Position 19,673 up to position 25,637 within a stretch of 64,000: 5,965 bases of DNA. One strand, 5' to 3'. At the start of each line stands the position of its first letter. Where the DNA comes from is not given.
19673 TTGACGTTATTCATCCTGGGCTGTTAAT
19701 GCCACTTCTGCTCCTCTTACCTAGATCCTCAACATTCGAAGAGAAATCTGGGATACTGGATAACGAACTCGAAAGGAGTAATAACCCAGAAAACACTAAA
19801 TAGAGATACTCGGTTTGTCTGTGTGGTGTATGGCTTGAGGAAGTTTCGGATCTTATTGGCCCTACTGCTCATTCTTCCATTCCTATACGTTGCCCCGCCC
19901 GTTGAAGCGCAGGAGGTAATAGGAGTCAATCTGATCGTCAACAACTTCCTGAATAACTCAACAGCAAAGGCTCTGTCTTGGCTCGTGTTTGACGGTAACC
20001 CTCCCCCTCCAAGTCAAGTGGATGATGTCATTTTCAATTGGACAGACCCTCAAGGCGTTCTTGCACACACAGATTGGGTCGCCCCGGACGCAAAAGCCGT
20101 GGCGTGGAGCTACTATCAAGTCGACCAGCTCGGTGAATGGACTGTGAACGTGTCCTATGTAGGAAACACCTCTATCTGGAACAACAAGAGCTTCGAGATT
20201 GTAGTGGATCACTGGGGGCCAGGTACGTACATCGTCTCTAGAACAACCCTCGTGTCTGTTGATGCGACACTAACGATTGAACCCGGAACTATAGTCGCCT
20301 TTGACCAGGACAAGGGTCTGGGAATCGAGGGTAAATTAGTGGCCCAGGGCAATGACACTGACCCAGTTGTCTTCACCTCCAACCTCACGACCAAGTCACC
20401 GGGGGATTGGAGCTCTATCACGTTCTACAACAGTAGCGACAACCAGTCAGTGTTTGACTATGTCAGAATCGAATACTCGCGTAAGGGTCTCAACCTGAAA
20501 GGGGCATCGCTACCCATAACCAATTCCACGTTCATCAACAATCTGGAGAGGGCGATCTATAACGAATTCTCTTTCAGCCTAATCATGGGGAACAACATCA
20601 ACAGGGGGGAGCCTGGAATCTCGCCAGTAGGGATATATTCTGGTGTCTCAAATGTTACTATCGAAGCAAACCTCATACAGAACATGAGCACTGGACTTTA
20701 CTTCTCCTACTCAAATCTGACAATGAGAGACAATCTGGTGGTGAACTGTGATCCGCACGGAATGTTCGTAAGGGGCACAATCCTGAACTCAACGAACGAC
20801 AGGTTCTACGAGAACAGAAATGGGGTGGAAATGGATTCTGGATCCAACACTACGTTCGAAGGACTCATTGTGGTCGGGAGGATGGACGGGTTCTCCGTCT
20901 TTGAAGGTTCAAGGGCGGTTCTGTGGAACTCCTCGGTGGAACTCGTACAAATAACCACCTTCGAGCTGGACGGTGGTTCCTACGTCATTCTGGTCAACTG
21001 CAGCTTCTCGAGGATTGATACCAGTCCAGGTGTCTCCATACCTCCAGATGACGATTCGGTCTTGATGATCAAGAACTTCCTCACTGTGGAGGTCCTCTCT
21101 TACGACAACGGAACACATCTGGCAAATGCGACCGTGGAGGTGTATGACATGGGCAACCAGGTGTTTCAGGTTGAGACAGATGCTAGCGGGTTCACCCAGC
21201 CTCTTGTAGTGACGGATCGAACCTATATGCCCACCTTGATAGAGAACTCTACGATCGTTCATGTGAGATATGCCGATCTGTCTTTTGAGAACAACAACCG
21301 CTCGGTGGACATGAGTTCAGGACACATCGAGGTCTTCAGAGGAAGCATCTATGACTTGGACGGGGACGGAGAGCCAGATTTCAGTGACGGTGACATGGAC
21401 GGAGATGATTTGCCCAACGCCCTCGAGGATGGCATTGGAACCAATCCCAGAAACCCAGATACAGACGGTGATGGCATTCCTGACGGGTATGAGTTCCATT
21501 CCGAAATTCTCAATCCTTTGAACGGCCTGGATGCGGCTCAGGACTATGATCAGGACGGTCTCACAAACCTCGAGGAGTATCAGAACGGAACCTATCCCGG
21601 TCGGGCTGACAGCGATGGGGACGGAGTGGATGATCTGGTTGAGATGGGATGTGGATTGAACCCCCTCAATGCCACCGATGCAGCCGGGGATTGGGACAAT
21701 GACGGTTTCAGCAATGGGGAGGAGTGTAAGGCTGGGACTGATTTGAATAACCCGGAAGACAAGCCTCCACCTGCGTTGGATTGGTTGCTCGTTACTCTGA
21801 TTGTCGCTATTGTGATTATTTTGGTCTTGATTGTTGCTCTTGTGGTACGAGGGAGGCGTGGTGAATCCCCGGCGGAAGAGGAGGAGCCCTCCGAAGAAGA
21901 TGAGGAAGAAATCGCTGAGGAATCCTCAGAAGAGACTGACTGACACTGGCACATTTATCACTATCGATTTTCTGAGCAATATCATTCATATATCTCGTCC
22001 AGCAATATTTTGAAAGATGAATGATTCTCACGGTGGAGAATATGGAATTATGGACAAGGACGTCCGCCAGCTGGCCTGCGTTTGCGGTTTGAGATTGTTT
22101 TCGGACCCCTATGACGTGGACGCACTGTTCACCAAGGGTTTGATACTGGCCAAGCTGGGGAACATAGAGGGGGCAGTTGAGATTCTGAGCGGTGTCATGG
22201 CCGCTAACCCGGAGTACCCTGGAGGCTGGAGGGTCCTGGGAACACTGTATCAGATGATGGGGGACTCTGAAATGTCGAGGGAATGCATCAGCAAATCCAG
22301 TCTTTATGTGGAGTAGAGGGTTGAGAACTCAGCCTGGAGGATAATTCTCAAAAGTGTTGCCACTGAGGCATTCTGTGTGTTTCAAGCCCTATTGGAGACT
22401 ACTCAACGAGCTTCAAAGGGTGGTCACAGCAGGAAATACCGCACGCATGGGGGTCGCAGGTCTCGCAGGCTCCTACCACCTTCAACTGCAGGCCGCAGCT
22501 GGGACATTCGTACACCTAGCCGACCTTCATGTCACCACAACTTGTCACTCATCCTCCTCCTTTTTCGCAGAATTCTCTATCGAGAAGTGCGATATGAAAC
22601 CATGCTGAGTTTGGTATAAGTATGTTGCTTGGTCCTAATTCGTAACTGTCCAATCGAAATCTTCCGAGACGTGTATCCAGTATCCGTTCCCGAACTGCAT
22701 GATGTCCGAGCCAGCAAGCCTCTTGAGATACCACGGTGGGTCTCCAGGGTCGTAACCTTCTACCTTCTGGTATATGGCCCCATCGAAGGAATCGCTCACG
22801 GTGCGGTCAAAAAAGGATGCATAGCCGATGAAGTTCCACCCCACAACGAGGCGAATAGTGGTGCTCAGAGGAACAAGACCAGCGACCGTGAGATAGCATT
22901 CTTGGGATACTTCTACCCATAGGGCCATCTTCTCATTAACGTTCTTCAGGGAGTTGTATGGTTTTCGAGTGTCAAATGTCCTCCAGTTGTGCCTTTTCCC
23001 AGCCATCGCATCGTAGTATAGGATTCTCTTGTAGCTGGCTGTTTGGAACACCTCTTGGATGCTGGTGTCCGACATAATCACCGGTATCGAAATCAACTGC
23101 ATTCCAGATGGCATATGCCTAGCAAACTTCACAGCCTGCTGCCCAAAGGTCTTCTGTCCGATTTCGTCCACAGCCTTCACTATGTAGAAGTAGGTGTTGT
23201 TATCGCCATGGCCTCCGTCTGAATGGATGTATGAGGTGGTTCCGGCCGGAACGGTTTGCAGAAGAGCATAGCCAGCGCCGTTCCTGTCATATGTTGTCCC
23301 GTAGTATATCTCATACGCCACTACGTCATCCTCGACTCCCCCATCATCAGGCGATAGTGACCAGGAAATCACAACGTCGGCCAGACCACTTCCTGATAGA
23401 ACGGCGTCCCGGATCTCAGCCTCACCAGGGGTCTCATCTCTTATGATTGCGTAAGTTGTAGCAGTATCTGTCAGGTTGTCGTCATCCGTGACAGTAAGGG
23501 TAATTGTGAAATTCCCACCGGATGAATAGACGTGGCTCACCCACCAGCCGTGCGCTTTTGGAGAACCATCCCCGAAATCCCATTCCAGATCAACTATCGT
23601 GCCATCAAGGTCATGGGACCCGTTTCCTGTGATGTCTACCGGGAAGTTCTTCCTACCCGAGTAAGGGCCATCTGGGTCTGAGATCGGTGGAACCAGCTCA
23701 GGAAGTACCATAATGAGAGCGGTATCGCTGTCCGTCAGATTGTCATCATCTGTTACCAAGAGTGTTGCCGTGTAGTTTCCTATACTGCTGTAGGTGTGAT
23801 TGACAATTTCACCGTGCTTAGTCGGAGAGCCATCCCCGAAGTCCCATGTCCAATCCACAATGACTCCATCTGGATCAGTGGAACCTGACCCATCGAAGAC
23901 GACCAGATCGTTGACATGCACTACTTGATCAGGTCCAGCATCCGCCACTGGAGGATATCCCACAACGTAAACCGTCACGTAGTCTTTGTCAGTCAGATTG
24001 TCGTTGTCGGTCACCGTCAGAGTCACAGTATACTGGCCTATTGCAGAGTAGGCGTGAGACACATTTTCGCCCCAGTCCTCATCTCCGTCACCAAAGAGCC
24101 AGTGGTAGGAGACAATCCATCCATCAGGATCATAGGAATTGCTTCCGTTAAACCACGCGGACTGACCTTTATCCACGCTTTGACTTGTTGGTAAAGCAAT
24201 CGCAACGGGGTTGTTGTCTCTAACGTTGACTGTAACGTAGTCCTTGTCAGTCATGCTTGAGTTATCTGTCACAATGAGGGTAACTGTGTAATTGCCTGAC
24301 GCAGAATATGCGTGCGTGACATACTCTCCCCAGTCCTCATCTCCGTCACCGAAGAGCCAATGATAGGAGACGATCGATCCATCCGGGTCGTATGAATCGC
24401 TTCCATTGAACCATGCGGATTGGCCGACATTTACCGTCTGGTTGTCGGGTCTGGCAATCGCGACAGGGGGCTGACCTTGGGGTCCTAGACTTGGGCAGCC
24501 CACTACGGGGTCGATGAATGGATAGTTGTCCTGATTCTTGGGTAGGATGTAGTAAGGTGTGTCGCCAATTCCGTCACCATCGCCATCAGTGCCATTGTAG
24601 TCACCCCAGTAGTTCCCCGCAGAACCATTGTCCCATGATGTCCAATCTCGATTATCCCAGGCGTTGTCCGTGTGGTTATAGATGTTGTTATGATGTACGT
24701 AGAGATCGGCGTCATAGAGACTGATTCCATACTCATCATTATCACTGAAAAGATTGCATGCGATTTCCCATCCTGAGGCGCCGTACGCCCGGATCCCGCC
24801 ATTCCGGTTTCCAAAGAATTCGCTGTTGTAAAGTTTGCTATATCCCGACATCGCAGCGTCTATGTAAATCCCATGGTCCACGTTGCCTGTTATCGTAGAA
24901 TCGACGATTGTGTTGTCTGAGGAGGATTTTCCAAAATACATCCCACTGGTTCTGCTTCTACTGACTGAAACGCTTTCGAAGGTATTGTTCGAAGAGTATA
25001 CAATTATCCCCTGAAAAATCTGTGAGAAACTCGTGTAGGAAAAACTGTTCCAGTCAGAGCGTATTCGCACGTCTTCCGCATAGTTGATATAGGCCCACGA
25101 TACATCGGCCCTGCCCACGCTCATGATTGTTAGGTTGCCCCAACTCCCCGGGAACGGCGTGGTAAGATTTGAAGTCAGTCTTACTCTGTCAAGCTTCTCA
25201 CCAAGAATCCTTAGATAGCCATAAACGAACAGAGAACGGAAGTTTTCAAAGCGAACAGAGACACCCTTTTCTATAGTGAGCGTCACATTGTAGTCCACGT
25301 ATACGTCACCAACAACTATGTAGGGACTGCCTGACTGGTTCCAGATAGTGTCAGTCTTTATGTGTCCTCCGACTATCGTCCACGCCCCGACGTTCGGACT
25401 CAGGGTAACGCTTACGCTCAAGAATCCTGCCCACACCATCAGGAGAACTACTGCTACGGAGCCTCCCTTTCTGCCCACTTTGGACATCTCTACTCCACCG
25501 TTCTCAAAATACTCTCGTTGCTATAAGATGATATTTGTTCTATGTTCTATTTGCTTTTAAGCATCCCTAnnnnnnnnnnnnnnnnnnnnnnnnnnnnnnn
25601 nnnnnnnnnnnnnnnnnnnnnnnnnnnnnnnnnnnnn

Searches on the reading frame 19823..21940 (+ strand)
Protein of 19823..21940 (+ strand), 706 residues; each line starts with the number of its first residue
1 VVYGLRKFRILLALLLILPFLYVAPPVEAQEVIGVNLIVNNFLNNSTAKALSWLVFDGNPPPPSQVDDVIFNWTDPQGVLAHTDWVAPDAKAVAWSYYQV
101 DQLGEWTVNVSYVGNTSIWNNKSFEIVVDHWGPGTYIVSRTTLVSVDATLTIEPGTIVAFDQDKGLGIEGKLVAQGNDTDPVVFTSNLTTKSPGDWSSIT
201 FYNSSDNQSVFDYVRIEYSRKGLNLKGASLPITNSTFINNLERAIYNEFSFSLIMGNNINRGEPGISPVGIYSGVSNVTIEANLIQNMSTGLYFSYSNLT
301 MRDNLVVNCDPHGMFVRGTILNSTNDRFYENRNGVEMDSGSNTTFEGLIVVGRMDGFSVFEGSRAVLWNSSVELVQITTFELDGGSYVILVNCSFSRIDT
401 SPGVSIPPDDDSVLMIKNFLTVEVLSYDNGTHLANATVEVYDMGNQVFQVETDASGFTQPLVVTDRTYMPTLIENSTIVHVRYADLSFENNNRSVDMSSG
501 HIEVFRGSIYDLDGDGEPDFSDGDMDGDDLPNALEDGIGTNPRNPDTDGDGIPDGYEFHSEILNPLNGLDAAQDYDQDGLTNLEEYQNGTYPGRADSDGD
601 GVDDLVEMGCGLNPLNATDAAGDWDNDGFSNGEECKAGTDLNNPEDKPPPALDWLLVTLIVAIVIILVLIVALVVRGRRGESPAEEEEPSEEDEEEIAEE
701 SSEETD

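Call 9: search_protein_families(library=pfam, proteins=[window:19823-21940:+], max_evalue=0.001)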
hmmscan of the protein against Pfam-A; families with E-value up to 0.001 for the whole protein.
window:19823-21940:+ (706 aa): 1 family
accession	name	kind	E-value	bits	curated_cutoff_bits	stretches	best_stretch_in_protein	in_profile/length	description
PF18884.5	TSP3_bac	-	0.00025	21.3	25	1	624-640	2-18/22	Bacterial TSP3 repeat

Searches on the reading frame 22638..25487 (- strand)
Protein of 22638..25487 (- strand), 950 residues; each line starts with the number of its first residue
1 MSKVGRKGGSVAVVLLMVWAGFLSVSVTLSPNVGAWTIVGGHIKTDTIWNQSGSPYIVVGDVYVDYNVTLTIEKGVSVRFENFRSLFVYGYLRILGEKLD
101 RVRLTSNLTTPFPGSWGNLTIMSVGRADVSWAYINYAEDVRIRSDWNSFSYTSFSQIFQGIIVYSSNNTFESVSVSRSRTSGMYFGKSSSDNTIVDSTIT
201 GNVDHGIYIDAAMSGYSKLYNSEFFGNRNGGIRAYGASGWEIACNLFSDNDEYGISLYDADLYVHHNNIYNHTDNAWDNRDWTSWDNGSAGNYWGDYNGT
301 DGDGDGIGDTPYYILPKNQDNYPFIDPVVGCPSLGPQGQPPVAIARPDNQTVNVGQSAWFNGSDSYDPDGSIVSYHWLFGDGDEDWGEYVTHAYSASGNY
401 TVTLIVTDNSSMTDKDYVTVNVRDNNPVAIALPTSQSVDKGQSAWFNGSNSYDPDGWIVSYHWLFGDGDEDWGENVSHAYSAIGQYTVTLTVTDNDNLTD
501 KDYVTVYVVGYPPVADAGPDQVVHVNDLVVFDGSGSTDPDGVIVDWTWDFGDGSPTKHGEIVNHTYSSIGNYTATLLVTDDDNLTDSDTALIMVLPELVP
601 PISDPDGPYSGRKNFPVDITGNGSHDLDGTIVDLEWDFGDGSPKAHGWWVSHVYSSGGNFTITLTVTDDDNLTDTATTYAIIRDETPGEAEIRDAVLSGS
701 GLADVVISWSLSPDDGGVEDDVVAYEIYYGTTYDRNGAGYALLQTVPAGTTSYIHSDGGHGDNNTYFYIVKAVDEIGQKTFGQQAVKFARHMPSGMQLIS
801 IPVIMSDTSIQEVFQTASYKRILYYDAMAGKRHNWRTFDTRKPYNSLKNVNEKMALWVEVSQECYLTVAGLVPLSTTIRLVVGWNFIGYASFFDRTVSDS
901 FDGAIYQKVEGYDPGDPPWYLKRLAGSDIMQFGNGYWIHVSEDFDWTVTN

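Call 9: search_protein_families(library=pfam, proteins=[window:22638-25487:-], max_evalue=0.001)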
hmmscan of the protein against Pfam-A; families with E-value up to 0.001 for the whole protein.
window:22638-25487:- (950 aa): 8 families
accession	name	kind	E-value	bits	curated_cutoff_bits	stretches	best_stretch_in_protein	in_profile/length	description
PF18911.6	PKD_4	-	7.5e-80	263.5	27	4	512-590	3-81/85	PKD domain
PF00801.26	PKD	-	3.2e-56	187.7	23.5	4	520-589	8-76/80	PKD domain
PF22352.2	K319L-like_PKD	-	4.7e-27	94.2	27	3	348-422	3-84/84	K319L-like, PKD domain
PF13229.12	Beta_helix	-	6.3e-14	52.3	25.9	1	142-282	5-147/158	Right handed beta helix region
PF05048.19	NosD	-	1.5e-13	51.1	23.6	1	133-299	42-212/212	Periplasmic copper-binding protein (NosD)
PF02010.21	REJ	-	2e-06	27.1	25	0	482-550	51-124/452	REJ domain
PF21027.3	Sde0182_C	-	0.00023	22.1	27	0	360-425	4-68/83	Cellulose-binding protein Sde0182, C-terminal domain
PF16967.11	TcfC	-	0.00029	20.8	29.4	0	484-502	44-62/68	E-set like domain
